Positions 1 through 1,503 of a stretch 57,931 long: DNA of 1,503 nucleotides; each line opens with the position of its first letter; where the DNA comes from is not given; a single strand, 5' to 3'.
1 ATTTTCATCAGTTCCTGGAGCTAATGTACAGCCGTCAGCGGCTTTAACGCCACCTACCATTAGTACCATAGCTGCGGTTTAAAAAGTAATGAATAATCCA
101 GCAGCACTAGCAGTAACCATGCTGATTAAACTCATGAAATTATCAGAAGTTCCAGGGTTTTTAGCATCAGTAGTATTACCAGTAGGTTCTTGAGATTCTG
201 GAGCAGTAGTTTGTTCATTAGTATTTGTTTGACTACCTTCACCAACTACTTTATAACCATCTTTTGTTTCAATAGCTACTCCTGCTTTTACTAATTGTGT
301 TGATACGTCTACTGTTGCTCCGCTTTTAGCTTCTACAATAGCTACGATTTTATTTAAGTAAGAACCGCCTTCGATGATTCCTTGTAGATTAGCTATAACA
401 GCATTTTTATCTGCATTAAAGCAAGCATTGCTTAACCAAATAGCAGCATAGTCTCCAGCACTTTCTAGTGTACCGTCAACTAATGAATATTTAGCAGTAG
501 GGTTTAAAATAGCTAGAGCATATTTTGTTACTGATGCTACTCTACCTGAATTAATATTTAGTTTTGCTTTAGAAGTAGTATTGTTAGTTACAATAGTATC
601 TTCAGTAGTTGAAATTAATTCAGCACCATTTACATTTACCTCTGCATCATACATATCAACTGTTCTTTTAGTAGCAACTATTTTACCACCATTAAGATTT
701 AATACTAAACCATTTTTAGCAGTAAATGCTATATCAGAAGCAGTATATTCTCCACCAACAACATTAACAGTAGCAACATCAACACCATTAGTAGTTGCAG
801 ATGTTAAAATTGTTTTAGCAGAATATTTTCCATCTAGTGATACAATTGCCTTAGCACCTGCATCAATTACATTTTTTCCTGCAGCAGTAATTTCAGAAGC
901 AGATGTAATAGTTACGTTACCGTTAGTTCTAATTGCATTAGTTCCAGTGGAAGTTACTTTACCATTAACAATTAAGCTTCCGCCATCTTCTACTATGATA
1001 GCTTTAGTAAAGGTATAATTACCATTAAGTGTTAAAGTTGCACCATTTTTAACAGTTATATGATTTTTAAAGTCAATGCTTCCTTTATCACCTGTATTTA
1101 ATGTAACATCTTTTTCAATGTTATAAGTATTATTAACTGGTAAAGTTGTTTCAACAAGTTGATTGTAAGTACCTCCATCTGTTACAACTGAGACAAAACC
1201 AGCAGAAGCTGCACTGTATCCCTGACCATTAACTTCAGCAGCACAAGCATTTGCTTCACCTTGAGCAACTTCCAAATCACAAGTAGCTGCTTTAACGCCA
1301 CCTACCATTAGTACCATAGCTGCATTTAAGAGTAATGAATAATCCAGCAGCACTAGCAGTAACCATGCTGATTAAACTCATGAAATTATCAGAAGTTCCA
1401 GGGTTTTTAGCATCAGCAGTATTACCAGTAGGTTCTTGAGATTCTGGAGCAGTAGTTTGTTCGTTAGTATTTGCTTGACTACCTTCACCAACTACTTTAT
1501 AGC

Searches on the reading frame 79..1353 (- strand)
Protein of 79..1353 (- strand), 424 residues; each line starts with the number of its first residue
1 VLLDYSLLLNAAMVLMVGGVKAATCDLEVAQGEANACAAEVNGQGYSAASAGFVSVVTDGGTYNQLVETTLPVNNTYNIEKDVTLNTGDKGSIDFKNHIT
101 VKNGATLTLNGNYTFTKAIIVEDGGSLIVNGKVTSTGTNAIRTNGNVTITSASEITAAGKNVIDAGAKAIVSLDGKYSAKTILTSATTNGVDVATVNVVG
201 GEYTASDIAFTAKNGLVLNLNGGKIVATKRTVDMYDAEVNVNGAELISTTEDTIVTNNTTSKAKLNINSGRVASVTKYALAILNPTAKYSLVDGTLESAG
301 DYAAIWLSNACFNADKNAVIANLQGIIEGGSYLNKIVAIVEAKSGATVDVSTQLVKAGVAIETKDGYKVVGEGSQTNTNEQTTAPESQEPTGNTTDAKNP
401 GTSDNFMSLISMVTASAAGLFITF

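Call 4: search_protein_families(library=pfam, proteins=[window:79-1353:-], max_evalue=1)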
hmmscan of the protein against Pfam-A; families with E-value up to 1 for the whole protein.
window:79-1353:- (424 aa): 3 families
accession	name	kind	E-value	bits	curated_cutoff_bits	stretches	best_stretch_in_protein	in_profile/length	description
PF04314.18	PCuAC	-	0.076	13.3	29.4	1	48-110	14-74/109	Copper chaperone PCu(A)C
PF00828.25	Ribosomal_L27A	-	0.12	13.3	21.5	1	335-376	6-46/72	Ribosomal proteins 50S-L15, 50S-L18e, 60S-L27A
PF10162.14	G8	-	0.32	11.3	22.9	1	96-175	31-113/124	G8 domain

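Call 5: search_protein_families(library=ncbifam, proteins=[window:79-1353:-], max_evalue=1)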
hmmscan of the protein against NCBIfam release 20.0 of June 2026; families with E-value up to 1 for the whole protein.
window:79-1353:- (424 aa): 0 families

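Call 7: find_homologous_proteins(query=window:79-1317:-, max_evalue=0.001)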
Query window:79-1317:- (412 aa): 16 proteins with E <= 0.001 among 8000 candidates.
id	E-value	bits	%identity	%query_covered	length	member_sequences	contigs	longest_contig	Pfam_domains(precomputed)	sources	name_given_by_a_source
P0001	8.6e-112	392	57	99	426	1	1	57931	-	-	-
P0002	3.4e-93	331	52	100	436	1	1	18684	-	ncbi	-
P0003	2.7e-91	325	50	97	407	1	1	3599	-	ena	-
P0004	3.7e-80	288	48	99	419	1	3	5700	-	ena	-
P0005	1.1e-78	283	48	100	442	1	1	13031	-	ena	-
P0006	1.1e-76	277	48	93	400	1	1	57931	-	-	-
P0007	2.2e-71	259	45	100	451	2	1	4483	-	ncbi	-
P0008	4.9e-61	225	42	99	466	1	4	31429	-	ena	-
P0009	2.6e-54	203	39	99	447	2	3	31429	-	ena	-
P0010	1.2e-47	181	44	85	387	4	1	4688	-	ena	-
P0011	2.4e-33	134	35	100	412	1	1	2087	-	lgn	-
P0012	2.7e-28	117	33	100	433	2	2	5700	-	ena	-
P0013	1.7e-22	98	33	99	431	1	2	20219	-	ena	-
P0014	1.8e-21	95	39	56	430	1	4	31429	-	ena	-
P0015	1.3e-9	56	85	9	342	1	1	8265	-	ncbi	-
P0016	7.0e-8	50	71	12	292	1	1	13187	-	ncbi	-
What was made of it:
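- Checked: The window is one whole contig of a draft assembly (call 7), so the order of cassettes across the ~300-nt repeats may not be reliable.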

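Call 10: find_encoding_contigs(protein=P0002, flank=10000, max_places=6)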
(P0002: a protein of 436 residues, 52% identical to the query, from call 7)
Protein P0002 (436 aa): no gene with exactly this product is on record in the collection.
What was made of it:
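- The expression gene of the window's own genome is known only as the protein P0002, and its context could not be retrieved (call 10).
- Tried and rejected: Retrieving P0002's contig failed (call 10).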

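Call 11: find_encoding_contigs(protein=P0008, flank=10000, max_places=6)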
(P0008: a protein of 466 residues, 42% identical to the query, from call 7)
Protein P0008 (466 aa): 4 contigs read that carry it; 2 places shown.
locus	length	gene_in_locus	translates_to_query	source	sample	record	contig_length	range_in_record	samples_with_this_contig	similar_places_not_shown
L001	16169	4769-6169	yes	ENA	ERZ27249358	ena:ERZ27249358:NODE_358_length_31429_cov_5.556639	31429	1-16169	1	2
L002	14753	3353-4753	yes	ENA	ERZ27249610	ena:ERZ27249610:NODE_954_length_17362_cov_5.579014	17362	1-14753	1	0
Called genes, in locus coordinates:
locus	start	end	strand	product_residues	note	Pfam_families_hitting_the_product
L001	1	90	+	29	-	?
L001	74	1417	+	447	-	-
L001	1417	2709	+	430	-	-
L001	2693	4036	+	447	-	-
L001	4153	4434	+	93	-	PF04221:RelB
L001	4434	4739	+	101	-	PF15738:YafQ_toxin, PF05016:ParE_toxin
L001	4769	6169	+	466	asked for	-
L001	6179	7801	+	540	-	PF01368:DHH, PF00571:CBS (weak), PF07085:DRTGG, PF01368:DHH, PF02833:DHHA2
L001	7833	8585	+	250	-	PF00106:adh_short, PF01370:Epimerase (weak), PF08659:KR, PF13561:adh_short_C2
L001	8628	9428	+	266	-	PF04055:Radical_SAM, PF13186:SPASM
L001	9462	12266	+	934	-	PF00005:ABC_tran (faint), PF02463:SMC_N (faint), PF03193:RsgA_GTPase (faint), PF13191:AAA_16 (faint), PF13555:AAA_29 (faint), PF13671:AAA_33 (faint), PF17760:UvrA_inter, PF17755:UvrA_DNA-bind, +2 more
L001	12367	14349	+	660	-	PF10111:Glyco_tranf_2_2 (weak), PF00535:Glycos_transf_2, PF13641:Glyco_tranf_2_3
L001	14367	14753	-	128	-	PF09671:Spore_GerQ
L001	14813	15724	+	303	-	PF02588:YitT_membrane, PF19700:DUF6198 (weak), PF10035:DUF2179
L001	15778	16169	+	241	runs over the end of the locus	PF00005:ABC_tran, PF13304:AAA_21 (faint)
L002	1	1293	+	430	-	?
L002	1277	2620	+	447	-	-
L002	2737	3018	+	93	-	PF04221:RelB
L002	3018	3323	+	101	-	PF15738:YafQ_toxin, PF05016:ParE_toxin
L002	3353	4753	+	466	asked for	-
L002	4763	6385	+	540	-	PF01368:DHH, PF00571:CBS (weak), PF07085:DRTGG, PF01368:DHH, PF02833:DHHA2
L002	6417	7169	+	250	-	PF00106:adh_short, PF01370:Epimerase (weak), PF08659:KR, PF13561:adh_short_C2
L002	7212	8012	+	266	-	PF04055:Radical_SAM, PF13186:SPASM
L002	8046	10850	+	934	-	PF00005:ABC_tran (faint), PF02463:SMC_N (faint), PF03193:RsgA_GTPase (faint), PF13191:AAA_16 (faint), PF13555:AAA_29 (faint), PF13671:AAA_33 (faint), PF17760:UvrA_inter, PF17755:UvrA_DNA-bind, +2 more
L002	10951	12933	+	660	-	PF10111:Glyco_tranf_2_2 (weak), PF00535:Glycos_transf_2, PF13641:Glyco_tranf_2_3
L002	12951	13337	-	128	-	PF09671:Spore_GerQ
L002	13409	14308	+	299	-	PF19700:DUF6198 (weak), PF02588:YitT_membrane, PF10035:DUF2179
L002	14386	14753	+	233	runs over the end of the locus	PF00005:ABC_tran, PF13304:AAA_21 (faint)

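Call 12: find_encoding_contigs(protein=P0005, flank=10000, max_places=6)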
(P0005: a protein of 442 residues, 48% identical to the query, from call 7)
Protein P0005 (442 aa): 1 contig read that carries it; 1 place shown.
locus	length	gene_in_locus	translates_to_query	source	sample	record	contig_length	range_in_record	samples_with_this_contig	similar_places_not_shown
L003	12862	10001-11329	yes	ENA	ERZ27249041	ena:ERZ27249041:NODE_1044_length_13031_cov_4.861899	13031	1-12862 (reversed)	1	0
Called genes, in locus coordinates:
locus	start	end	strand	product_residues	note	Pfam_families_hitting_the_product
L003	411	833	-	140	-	PF07486:Hydrolase_2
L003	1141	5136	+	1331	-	PF04542:Sigma70_r2, PF04545:Sigma70_r4, PF08281:Sigma70_r4_2, PF25062:ARM_TT21_N (faint), PF21033:RMD1-3 (weak), PF13432:TPR_16 (weak), PF14559:TPR_19 (weak), PF21033:RMD1-3 (weak), +11 more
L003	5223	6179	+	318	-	PF02557:VanY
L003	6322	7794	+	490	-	PF13328:HD_4, PF01966:HD (weak), PF04607:RelA_SpoT, PF02824:TGS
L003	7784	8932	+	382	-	PF01734:Patatin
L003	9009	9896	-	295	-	PF04203:Sortase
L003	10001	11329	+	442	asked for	-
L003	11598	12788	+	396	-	PF13173:AAA_14, PF13635:DUF4143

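Call 14: find_related_loci(query=A1, collection=genome_contigs, flank=10000)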
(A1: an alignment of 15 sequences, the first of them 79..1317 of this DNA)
Query A1 (412 aa) in genome_contigs; peptide patterns used: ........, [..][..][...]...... (x = any residue, [..] = any of these).
62 stretches matched a pattern; 5 encode a relative of the query (tblastn E <= 1e-3); 5 distinct loci.
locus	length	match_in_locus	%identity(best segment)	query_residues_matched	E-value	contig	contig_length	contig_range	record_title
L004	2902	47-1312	48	1-412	1e-93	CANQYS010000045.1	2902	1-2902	MAG: uncultured Clostridia bacterium isolate Lapin-015__bin45 genome assembly, contig: Lapin-015__NODE_41554_length_2902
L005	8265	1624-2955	41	1-412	4e-67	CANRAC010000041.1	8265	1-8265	MAG: uncultured Bacilli bacterium isolate Lapin-016__bin74 genome assembly, contig: Lapin-016__NODE_8000_length_8265_cov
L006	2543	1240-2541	41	4-400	5e-67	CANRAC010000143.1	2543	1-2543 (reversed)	MAG: uncultured Bacilli bacterium isolate Lapin-016__bin74 genome assembly, contig: Lapin-016__NODE_43773_length_2543_co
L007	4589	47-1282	43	1-412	3e-61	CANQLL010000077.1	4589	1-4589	MAG: uncultured Bacilli bacterium isolate Lapin-015__bin71 genome assembly, contig: Lapin-015__NODE_21334_length_4589_co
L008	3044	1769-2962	34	4-406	1e-33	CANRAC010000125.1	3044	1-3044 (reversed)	MAG: uncultured Bacilli bacterium isolate Lapin-016__bin74 genome assembly, contig: Lapin-016__NODE_33295_length_3044_co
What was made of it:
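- Tried and rejected: The GTDB representative genomes gave only five loci, all from rabbit-gut MAGs (call 14).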

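Call 16: list_cluster_members(proteins=[P0002, P0007, P0015, P0016, P0001, P0006])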
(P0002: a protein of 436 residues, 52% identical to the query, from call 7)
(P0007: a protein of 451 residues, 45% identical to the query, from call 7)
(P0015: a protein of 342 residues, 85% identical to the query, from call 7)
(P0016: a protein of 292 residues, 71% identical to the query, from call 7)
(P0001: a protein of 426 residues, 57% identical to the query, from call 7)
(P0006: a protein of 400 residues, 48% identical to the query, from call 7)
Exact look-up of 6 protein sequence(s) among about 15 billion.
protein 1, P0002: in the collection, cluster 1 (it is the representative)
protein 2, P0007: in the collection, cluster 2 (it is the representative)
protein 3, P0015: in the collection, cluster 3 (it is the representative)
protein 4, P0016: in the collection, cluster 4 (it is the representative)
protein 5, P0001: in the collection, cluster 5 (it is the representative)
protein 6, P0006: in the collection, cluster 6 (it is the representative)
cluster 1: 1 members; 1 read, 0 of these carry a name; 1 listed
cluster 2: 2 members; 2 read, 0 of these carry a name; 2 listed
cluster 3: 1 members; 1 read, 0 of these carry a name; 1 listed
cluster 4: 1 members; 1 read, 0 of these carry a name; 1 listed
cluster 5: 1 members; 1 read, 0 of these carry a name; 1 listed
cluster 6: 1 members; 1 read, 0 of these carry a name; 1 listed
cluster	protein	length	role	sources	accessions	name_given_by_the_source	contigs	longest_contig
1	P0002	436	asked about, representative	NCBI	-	-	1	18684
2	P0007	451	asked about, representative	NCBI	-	-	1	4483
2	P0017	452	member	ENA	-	-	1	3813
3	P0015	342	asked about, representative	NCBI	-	-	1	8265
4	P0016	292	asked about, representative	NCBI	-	-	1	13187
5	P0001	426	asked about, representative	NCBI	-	-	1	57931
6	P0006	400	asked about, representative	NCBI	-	-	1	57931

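Call 18: find_encoding_contigs(protein=P0013, flank=10000, max_places=4)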
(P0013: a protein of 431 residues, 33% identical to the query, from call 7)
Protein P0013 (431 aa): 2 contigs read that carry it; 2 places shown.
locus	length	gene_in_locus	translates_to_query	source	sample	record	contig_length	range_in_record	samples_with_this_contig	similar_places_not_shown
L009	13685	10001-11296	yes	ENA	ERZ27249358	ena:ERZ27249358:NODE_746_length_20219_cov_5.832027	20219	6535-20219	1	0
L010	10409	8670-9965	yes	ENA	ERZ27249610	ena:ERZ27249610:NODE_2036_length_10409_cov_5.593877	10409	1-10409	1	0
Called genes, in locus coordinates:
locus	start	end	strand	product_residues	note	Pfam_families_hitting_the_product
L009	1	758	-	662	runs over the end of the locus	PF22745:Nlig-Ia, PF01653:DNA_ligase_aden, PF03120:OB_DNA_ligase, PF03119:DNA_ligase_ZBD, PF00633:HHH (faint), PF12826:HHH_2, PF14520:HHH_5, PF00533:BRCT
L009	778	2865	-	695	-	PF00580:UvrD-helicase, PF13245:AAA_19, PF13604:AAA_30 (faint), PF01443:Viral_helicase1 (faint), PF13087:AAA_12 (faint), PF13361:UvrD_C, PF13538:UvrD_C_2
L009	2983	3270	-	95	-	-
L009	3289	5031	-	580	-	PF28175:T4SS_LegC2C7 (weak)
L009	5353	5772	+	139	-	-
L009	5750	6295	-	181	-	PF13310:Virulence_RhuM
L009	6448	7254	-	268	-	PF00528:BPD_transp_1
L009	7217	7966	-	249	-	PF00005:ABC_tran, PF13304:AAA_21 (faint)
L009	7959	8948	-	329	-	PF13379:NMT1_2, PF09084:NMT1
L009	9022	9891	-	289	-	-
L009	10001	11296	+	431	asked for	-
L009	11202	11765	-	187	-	-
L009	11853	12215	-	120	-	-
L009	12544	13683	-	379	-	?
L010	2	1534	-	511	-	?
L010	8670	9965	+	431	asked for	-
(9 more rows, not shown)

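Call 19: find_encoding_contigs(protein=P0003, flank=10000, max_places=4)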
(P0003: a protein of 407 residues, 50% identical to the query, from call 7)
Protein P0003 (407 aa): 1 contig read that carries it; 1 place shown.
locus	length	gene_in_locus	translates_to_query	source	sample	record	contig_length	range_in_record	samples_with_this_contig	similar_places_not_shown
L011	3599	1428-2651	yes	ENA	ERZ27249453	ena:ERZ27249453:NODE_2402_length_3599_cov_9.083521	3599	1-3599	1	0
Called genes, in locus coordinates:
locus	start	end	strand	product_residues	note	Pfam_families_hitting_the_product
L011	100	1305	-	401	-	PF13173:AAA_14, PF13635:DUF4143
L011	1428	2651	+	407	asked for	-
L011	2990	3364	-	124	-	PF01797:Y1_Tnp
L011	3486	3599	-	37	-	?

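Call 20: find_encoding_contigs(protein=P0016, flank=10000, max_places=4)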
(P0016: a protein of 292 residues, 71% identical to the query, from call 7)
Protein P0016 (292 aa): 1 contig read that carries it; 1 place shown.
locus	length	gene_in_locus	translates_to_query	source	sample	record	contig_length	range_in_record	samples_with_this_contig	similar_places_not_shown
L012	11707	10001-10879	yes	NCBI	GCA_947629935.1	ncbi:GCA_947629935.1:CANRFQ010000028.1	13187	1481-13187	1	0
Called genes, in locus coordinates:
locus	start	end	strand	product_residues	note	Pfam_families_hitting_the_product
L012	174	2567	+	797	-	-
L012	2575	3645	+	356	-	PF02557:VanY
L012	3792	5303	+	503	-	PF13328:HD_4, PF04607:RelA_SpoT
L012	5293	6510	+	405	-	PF01734:Patatin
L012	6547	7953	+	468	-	PF16403:Bact_surface_Ig-like, PF01522:Polysacc_deac_1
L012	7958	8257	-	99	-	-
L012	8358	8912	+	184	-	PF22564:HAAS (weak)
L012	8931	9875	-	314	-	PF04203:Sortase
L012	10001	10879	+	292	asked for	-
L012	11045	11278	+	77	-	PF01797:Y1_Tnp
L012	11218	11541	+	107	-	PF01797:Y1_Tnp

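Call 33: search_protein_families(library=ncbifam, proteins=[L003:9009-9896:-, L012:8931-9875:-, P0016, P0015, L007:5-1300:+], max_evalue=0.001)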
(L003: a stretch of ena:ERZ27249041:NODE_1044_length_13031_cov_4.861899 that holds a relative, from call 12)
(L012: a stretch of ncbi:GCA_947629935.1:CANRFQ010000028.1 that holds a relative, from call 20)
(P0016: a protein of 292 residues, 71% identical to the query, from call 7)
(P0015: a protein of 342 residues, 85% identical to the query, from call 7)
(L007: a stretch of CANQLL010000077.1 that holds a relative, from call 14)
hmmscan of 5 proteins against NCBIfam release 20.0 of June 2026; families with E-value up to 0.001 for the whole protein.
L003:9009-9896:- (295 aa): 2 families
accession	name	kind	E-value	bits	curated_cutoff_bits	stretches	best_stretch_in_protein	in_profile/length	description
TIGR03064.1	sortase_srtB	equivalog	3.3e-48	164.1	153.75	1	30-284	2-234/235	class B sortase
NF040525.1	SrtB_LPKTxSAVK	exception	7.3e-17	61.2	200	1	110-279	54-227/261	class B sortase, LPKTxAVK-specific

L012:8931-9875:- (314 aa): 3 families
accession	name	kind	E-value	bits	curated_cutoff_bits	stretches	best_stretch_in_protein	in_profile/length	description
TIGR03064.1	sortase_srtB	equivalog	4.5e-44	150.5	153.75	1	129-304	61-235/235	class B sortase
NF040525.1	SrtB_LPKTxSAVK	exception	3.3e-17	62.3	200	1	130-300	55-229/261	class B sortase, LPKTxAVK-specific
NF033747.1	class_E_sortase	subfamily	0.00015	21.7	160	0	227-313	140-210/211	class E sortase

P0016 (292 aa): 0 families

P0015 (342 aa): 0 families

L007:5-1300:+ (432 aa): 0 families
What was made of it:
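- On Class B sortase substrate: It is met for complete relatives (TIGR03064, 164 and 150 bits, call 33).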
